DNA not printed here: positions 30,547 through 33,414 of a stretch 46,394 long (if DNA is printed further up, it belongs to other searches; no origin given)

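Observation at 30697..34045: Cas4-like Fe-S PD-(D/E)XK nuclease operon-coupled to a Rad50/SbcC zinc-hook ATPase, with no Mre11/SbcD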

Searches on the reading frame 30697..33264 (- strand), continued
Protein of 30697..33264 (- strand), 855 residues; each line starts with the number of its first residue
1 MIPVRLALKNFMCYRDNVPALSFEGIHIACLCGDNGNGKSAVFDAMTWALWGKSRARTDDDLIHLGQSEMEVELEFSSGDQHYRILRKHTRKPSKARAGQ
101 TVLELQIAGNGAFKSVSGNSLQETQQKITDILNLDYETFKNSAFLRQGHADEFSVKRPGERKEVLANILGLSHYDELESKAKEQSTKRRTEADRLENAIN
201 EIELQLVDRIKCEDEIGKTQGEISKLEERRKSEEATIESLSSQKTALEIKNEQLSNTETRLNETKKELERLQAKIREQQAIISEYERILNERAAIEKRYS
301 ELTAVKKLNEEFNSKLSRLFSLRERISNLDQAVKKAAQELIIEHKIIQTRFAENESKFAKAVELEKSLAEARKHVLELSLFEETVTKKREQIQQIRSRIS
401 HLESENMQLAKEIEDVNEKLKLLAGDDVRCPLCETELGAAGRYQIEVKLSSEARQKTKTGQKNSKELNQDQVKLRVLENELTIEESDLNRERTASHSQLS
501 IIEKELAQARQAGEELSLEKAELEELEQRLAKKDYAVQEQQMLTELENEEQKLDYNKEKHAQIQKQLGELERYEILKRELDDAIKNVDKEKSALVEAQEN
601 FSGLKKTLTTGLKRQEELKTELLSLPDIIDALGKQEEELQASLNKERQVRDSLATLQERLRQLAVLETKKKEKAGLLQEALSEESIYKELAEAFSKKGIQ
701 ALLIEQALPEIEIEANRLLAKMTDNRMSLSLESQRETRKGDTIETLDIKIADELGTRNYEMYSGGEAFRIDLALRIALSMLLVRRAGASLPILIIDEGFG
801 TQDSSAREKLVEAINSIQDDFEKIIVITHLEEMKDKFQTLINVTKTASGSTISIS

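Call 24: search_protein_families(library=pfam, proteins=[L005:6390-7979:+, L036:3649-5217:+, L026:8472-9902:+, L044:8286-9707:+, L067:2137-3594:+, L072:516-1436:+, L078:9351-9950:+, L066:9117-9899:+, L020:8696-9700:+, L037:8789-9625:+], max_evalue=0.01)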
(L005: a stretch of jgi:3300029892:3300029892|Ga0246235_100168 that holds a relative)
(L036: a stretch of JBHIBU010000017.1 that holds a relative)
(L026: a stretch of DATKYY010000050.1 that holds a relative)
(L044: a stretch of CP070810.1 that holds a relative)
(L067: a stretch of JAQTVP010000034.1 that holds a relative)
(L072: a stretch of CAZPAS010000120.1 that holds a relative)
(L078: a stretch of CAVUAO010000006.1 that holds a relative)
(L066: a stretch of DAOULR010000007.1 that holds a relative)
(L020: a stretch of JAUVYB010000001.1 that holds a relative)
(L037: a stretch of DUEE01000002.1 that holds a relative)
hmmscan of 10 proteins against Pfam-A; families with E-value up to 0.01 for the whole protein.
L005:6390-7979:+ (529 aa): 3 families
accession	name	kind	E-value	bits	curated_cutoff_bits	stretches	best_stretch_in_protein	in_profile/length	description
PF12706.13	Lactamase_B_2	-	7.8e-08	32.6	27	1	82-126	19-67/200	Beta-lactamase superfamily domain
PF07521.17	RMMBL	-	2.1e-05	24.9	21.6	1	471-497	13-39/63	Zn-dependent metallo-hydrolase RNA specificity domain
PF00753.33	Lactamase_B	-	0.00081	19.8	22.7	1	92-119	42-69/196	Metallo-beta-lactamase superfamily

L036:3649-5217:+ (522 aa): 4 families
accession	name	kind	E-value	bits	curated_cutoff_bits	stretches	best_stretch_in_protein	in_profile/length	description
PF12706.13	Lactamase_B_2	-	4.6e-10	39.9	27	1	117-247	29-144/200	Beta-lactamase superfamily domain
PF07521.17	RMMBL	-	1.7e-07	31.6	21.6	1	465-499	9-44/63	Zn-dependent metallo-hydrolase RNA specificity domain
PF00753.33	Lactamase_B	-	0.00044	20.7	22.7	1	120-254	45-158/196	Metallo-beta-lactamase superfamily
PF13483.12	Lactamase_B_3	-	0.0013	19.2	24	0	104-246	34-111/160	Beta-lactamase superfamily domain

L026:8472-9902:+ (476 aa): 5 families
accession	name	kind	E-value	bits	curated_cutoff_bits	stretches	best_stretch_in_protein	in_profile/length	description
PF04539.22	Sigma70_r3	-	8.5e-31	106.3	25.3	1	322-397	1-76/78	Sigma-70 region 3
PF04542.20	Sigma70_r2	-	9.6e-23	80.2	24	1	244-313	2-71/71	Sigma-70 region 2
PF04545.22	Sigma70_r4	-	1.2e-21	76.4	24.1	1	411-464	1-50/50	Sigma-70, region 4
PF00140.25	Sigma70_r1_2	-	1.2e-13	51.1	22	1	55-86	1-32/34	Sigma-70 factor, region 1.2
PF02601.20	Exonuc_VII_L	-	0.0014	18.7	35.9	1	363-457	99-198/315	Exonuclease VII, large subunit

L044:8286-9707:+ (473 aa): 6 families
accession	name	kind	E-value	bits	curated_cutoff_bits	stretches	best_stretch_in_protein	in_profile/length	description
PF04539.22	Sigma70_r3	-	1.4e-30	105.6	25.3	1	319-394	1-76/78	Sigma-70 region 3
PF04542.20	Sigma70_r2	-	6.6e-23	80.7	24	1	241-310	2-71/71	Sigma-70 region 2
PF04545.22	Sigma70_r4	-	1.6e-21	76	24.1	1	408-461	1-50/50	Sigma-70, region 4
PF00140.25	Sigma70_r1_2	-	6.9e-14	52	22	1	52-83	1-32/34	Sigma-70 factor, region 1.2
PF02601.20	Exonuc_VII_L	-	0.0028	17.6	35.9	0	359-456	98-200/315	Exonuclease VII, large subunit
PF11268.13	DUF3071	-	0.0064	17.1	26.9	0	155-241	33-113/168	Protein of unknown function (DUF3071)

L067:2137-3594:+ (485 aa): 4 families
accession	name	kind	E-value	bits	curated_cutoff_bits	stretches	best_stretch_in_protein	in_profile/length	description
PF04539.22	Sigma70_r3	-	6.1e-28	97.2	25.3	1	331-407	1-77/78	Sigma-70 region 3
PF04542.20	Sigma70_r2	-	2.2e-23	82.3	24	1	252-322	1-71/71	Sigma-70 region 2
PF04545.22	Sigma70_r4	-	5.5e-22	77.5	24.1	1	420-473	1-50/50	Sigma-70, region 4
PF00140.25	Sigma70_r1_2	-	4.6e-12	46.1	22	1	64-95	1-32/34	Sigma-70 factor, region 1.2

L072:516-1436:+ (306 aa): 1 family
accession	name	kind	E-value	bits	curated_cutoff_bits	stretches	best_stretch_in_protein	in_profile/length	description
PF07883.17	Cupin_2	-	2.8e-07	30.6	27.2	0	100-131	25-56/70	Cupin domain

L078:9351-9950:+ (199 aa): 2 families
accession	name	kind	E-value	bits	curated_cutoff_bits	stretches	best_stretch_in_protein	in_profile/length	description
PF03358.20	FMN_red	-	3.3e-17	62.9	24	1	1-145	1-124/152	NADPH-dependent FMN reductase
PF02525.22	Flavodoxin_2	-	1.3e-11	45.1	27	1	1-168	1-177/198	Flavodoxin-like fold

L066:9117-9899:+ (260 aa): 3 families
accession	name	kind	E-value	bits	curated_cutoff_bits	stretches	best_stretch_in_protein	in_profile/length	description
PF01061.29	ABC2_membrane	-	8.4e-38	130.5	26.9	1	8-218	3-211/211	ABC-2 type transporter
PF12698.13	ABC2_membrane_3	-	5.7e-18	65.5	31.6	1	55-253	158-346/347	ABC-2 family transporter protein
PF12679.13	ABC2_membrane_2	-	7.1e-10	39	27.2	1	10-259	2-281/283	ABC-2 family transporter protein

L020:8696-9700:+ (334 aa): 1 family
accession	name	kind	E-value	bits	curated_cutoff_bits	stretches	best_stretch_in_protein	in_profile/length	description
PF03480.18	DctP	-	4.7e-27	95.5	23.4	1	44-296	11-263/286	Bacterial extracellular solute-binding protein, family 7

L037:8789-9625:+ (278 aa): 0 families

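Call 48: search_solved_structures(query=window:30697-33264:-, max_evalue=0.00001)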
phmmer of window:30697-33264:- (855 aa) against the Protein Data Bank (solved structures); distinct sequences matched with E-value up to 0.00001: 17.
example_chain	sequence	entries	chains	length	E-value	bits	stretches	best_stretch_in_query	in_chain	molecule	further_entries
3aux_A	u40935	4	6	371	4.2e-26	94.9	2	9-228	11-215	DNA double-strand break repair rad50 ATPase | DNA double-strand break repair Rad50 ATPase,DNA double-strand break repair Rad50 ATPase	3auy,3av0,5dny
5f3w_B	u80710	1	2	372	6.8e-26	94.2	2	9-226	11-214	DNA double-strand break repair Rad50 ATPase,DNA double-strand break repair Rad50 ATPase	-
3qf7_A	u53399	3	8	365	1.6e-18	69.9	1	1-191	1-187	Rad50 | Probable DNA double-strand break repair Rad50 ATPase,Probable DNA double-strand break repa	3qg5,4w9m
3qku_A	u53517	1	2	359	1.1e-16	63.8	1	5-191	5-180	DNA double-strand break repair rad50 ATPase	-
4nck_A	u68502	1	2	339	1.3e-16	63.5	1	5-183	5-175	DNA double-strand break repair Rad50 ATPase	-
3qkt_A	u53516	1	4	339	1.9e-16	63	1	5-182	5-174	DNA double-strand break repair rad50 ATPase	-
6s6v_C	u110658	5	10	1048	2.2e-16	62.8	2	733-845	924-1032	Nuclease SbcCD subunit C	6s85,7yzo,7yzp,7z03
3tho_A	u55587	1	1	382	7.7e-16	61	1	1-191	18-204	Probable DNA double-strand break repair Rad50 ATPase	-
4nch_A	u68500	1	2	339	8.5e-16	60.8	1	5-182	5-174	DNA double-strand break repair Rad50 ATPase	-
4nci_A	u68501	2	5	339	1e-15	60.6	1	5-183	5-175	DNA double-strand break repair Rad50 ATPase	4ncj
1ii8_A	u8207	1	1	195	3e-09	39.2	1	5-192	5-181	Rad50 ABC-ATPase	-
3qkr_A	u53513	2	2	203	3.4e-09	39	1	5-192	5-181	DNA double-strand break repair rad50 ATPase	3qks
1f2t_A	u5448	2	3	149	5.8e-07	31.6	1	5-152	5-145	RAD50 ABC-ATPASE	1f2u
1us8_A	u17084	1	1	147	6.4e-07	31.5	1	5-152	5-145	DNA DOUBLE-STRAND BREAK REPAIR RAD50 ATPASE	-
1ii8_B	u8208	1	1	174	2.2e-06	29.8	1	688-849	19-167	Rad50 ABC-ATPase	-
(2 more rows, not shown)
